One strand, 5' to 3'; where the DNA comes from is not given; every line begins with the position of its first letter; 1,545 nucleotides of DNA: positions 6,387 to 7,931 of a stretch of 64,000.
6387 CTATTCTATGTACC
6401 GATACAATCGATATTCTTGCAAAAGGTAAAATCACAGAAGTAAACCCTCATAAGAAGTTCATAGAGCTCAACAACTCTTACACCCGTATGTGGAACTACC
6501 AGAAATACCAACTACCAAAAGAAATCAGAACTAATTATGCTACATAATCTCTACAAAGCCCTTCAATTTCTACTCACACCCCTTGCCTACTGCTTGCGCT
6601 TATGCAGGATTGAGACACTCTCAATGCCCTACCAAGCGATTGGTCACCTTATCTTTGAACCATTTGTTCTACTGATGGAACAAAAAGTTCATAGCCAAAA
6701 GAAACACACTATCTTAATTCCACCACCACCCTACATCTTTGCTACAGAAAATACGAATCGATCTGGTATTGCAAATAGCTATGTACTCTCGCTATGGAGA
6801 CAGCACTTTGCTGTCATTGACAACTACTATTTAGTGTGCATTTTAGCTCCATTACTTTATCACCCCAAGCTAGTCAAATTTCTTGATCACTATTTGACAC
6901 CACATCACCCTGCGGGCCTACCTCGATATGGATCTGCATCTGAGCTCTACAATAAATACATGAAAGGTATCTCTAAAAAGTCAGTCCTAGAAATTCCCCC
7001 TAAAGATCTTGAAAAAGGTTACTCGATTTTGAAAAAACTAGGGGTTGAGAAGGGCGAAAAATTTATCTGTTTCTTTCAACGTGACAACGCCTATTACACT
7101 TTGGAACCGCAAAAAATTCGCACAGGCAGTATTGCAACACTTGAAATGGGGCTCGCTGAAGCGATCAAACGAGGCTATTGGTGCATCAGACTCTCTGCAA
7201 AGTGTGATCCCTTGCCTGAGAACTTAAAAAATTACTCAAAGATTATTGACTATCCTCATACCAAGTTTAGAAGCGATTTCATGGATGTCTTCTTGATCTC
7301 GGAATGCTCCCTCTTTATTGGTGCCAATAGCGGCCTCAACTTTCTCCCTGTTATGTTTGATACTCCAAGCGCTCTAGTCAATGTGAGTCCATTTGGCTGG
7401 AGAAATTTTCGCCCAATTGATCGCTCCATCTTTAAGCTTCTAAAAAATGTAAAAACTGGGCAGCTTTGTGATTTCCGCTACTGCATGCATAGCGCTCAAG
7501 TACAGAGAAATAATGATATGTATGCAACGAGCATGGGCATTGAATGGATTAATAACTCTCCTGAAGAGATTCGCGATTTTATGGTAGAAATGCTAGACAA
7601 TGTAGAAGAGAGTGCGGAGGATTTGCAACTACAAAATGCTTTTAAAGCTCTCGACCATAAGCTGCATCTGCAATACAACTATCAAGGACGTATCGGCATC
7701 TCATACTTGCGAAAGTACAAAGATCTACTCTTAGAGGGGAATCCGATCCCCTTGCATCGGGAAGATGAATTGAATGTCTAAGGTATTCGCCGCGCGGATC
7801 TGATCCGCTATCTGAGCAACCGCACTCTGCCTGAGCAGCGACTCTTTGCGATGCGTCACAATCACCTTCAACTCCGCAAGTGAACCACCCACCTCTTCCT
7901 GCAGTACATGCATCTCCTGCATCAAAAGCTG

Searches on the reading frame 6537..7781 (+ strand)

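Call 9: search_protein_families(library=ncbifam, proteins=[window:6537-7781:+], max_evalue=0.01)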
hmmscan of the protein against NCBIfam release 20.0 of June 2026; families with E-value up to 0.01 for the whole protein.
window:6537-7781:+ (414 aa): 1 family
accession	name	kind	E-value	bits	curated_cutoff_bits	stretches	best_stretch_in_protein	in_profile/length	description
TIGR04372.1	glycosyl_04372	domain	1.4e-42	145.5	45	1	175-371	2-205/207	TIGR04372 family glycosyltransferase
